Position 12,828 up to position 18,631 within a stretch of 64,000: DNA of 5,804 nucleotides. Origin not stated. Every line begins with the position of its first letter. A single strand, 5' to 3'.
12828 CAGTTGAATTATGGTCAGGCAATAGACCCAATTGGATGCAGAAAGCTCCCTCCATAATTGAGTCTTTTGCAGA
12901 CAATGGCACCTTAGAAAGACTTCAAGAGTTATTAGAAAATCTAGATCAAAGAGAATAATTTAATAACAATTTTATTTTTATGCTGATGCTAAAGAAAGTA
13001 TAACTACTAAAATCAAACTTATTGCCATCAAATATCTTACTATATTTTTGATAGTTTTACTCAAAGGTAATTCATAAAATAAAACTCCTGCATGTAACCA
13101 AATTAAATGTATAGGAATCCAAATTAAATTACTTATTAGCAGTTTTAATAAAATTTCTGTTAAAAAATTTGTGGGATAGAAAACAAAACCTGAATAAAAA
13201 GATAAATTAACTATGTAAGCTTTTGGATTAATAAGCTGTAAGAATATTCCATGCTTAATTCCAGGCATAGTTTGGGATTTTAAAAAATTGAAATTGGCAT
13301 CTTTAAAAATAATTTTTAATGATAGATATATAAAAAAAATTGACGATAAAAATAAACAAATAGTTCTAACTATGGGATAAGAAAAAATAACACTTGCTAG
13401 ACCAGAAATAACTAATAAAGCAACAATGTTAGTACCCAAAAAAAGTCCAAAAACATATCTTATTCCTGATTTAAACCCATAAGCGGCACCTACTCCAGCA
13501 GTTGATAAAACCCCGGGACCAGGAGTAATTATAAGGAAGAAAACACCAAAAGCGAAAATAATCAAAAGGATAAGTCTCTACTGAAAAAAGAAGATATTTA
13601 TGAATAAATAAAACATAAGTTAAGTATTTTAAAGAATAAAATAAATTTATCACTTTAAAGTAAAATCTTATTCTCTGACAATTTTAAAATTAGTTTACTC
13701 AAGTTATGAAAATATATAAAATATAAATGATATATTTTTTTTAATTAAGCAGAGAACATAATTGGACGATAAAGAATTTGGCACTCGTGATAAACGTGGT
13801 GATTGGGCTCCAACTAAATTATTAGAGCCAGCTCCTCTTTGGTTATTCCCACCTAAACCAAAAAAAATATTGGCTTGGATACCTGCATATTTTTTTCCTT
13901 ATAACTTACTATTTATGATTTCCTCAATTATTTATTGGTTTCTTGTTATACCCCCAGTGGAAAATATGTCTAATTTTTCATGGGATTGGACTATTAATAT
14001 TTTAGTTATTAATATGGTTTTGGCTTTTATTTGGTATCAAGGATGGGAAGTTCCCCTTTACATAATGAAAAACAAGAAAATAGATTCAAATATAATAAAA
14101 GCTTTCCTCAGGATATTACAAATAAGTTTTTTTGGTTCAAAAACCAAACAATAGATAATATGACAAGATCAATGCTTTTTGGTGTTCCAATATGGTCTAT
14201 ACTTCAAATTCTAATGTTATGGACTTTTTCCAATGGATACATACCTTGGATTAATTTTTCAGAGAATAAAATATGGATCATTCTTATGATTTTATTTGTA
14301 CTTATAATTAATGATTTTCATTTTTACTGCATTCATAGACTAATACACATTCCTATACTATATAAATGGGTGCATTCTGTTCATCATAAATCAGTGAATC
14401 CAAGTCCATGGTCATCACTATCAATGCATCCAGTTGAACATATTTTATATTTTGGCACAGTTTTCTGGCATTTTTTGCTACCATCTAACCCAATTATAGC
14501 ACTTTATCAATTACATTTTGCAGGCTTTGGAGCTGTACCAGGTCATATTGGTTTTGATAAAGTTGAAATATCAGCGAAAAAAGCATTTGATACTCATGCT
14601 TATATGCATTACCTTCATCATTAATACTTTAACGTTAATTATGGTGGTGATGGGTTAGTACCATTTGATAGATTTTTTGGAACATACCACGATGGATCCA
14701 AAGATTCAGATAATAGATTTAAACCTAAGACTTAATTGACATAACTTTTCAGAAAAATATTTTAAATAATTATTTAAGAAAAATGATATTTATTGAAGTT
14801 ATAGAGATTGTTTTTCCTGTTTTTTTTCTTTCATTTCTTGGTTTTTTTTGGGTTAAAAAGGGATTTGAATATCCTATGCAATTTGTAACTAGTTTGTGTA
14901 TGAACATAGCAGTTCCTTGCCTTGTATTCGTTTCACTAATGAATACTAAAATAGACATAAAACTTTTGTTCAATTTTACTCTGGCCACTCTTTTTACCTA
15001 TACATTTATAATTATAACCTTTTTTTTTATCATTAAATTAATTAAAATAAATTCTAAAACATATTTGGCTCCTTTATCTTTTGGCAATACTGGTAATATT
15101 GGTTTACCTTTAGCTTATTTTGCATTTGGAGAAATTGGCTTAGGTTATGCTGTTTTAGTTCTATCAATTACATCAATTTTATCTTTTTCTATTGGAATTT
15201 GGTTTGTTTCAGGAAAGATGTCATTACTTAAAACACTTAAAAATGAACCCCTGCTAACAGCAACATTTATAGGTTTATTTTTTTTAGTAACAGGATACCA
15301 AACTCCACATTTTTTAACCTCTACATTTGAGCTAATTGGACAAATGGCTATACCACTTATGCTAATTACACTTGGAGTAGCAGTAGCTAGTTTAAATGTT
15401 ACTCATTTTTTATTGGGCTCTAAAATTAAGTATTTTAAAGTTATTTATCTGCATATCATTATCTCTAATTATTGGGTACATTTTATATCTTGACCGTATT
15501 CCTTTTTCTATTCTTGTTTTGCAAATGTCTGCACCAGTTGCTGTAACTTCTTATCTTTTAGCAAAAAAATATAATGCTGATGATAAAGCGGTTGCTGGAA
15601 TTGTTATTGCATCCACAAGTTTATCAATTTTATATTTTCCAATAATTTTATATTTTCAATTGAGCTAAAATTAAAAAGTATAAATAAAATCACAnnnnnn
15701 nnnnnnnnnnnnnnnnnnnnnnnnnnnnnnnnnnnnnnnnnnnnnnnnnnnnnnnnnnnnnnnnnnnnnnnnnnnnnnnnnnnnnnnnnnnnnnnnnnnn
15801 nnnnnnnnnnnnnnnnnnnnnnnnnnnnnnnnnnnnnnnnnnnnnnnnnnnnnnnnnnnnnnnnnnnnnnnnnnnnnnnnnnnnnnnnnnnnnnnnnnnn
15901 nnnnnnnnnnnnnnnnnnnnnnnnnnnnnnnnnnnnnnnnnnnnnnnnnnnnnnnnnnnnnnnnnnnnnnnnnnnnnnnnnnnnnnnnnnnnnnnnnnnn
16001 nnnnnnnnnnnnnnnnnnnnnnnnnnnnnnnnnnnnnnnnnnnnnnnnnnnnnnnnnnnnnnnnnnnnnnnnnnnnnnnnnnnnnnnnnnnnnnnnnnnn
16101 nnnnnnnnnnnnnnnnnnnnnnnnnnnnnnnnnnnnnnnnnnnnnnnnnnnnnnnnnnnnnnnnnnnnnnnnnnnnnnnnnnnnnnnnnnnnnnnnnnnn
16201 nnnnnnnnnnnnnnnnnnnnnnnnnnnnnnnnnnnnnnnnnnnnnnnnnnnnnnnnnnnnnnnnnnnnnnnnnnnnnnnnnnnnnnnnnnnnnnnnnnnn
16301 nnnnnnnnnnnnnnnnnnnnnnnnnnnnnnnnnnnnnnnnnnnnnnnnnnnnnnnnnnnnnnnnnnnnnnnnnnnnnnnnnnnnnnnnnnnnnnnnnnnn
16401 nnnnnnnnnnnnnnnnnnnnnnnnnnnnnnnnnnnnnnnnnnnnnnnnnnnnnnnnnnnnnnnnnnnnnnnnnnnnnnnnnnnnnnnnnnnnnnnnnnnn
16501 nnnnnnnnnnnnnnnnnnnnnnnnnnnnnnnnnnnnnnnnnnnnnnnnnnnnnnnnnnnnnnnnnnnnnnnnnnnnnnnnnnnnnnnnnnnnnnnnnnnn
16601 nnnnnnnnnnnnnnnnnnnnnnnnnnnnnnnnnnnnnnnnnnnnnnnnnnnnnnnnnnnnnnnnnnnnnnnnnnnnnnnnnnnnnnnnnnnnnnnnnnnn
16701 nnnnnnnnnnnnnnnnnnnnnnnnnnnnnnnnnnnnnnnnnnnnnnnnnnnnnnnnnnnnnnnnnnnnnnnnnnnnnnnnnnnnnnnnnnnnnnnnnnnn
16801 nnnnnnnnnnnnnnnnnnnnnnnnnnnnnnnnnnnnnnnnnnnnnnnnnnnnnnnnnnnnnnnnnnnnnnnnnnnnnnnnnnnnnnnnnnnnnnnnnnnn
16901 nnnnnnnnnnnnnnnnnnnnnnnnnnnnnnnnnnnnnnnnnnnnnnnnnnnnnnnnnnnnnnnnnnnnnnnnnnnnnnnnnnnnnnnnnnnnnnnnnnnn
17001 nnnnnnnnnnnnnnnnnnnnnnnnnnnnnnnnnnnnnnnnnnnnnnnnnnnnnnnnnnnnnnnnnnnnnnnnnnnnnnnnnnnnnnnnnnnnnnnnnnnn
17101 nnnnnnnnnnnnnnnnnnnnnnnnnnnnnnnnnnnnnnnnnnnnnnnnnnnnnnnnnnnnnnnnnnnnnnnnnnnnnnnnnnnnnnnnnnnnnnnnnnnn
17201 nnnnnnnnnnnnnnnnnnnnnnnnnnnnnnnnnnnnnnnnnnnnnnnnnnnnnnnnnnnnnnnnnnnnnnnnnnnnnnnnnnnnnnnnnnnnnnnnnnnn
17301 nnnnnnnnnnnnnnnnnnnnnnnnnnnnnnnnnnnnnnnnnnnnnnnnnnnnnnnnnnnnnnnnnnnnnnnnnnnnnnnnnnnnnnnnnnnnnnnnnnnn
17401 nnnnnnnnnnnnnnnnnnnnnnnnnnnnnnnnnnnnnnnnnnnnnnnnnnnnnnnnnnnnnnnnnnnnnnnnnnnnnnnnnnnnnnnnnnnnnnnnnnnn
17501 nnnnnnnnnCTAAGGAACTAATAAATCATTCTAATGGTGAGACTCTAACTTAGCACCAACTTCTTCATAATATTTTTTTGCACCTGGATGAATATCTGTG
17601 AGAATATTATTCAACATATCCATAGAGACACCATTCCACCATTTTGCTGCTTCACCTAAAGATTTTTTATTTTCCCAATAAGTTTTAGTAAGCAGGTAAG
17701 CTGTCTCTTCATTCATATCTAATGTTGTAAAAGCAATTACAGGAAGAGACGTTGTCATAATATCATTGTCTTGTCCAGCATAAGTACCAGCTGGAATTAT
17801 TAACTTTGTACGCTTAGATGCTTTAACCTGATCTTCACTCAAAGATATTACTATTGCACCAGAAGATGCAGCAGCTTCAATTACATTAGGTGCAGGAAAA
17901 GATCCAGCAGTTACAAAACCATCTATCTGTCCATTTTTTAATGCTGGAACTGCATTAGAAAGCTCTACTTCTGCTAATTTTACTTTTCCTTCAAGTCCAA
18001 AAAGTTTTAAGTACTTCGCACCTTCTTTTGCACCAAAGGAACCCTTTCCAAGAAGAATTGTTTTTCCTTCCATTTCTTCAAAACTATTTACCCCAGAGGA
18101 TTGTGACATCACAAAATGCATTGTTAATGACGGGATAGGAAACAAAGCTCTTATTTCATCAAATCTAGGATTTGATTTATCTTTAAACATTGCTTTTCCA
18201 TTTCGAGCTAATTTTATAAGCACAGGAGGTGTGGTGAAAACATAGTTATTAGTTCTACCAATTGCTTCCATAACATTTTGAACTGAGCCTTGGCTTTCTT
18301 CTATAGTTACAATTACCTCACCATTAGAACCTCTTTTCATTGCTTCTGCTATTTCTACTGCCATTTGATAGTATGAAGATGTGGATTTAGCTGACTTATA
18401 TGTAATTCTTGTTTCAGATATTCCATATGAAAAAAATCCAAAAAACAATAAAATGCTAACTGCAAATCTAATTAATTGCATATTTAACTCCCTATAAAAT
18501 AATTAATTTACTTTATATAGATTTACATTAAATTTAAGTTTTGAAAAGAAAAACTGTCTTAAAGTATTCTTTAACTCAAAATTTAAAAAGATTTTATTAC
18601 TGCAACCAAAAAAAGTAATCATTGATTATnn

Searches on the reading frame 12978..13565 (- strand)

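Call 23: search_protein_families(library=pfam, proteins=[window:12978-13565:-], max_evalue=0.001)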
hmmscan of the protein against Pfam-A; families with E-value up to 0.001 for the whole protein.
window:12978-13565:- (195 aa): 1 family
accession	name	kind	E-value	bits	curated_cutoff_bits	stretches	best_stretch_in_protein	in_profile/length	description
PF01810.24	LysE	-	8.4e-11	42.1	25.6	1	10-187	2-185/193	LysE type translocator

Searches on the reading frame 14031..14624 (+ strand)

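Call 23: search_protein_families(library=pfam, proteins=[window:14031-14624:+], max_evalue=0.001)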
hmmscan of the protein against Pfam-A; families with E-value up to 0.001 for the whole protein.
window:14031-14624:+ (197 aa): 1 family
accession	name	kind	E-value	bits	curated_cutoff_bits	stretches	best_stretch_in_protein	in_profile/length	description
PF04116.19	FA_hydroxylase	-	8.2e-15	55.8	31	1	88-197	2-111/132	Fatty acid hydroxylase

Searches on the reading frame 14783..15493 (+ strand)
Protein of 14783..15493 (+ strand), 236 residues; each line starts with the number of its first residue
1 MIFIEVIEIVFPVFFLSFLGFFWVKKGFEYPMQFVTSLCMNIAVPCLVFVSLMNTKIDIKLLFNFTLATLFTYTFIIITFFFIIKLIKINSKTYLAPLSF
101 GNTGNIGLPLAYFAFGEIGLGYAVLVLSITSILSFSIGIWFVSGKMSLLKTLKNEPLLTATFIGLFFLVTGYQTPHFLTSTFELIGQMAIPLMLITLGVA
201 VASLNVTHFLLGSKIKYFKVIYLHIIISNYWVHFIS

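Call 23: search_protein_families(library=pfam, proteins=[window:14783-15493:+], max_evalue=0.001)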
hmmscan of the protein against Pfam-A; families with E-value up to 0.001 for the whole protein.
window:14783-15493:+ (236 aa): 1 family
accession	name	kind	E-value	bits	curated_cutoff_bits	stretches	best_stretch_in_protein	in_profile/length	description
PF03547.23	Mem_trans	-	6.5e-16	58.3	25.7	2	6-139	2-144/343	Membrane transport protein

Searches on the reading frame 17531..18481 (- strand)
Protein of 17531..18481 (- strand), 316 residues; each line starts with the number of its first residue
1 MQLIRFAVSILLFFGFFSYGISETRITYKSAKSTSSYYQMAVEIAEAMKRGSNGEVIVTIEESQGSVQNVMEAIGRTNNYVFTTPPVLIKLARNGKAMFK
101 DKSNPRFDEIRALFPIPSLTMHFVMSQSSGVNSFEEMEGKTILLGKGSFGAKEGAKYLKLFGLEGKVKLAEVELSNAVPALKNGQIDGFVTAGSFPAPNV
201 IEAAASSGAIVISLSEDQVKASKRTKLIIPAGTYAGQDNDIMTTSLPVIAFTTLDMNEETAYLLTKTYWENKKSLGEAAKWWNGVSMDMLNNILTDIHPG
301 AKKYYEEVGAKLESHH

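Call 26: search_protein_families(library=pfam, proteins=[window:17531-18481:-], max_evalue=0.001)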
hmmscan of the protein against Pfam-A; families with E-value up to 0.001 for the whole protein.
window:17531-18481:- (316 aa): 2 families
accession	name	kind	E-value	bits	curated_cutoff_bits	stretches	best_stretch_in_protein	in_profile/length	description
PF16868.10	NMT1_3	-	1.4e-49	169.7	27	1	31-309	4-289/289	NMT1-like family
PF09084.16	NMT1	-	6.9e-05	23.3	20.5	1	120-190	74-145/216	NMT1/THI5 like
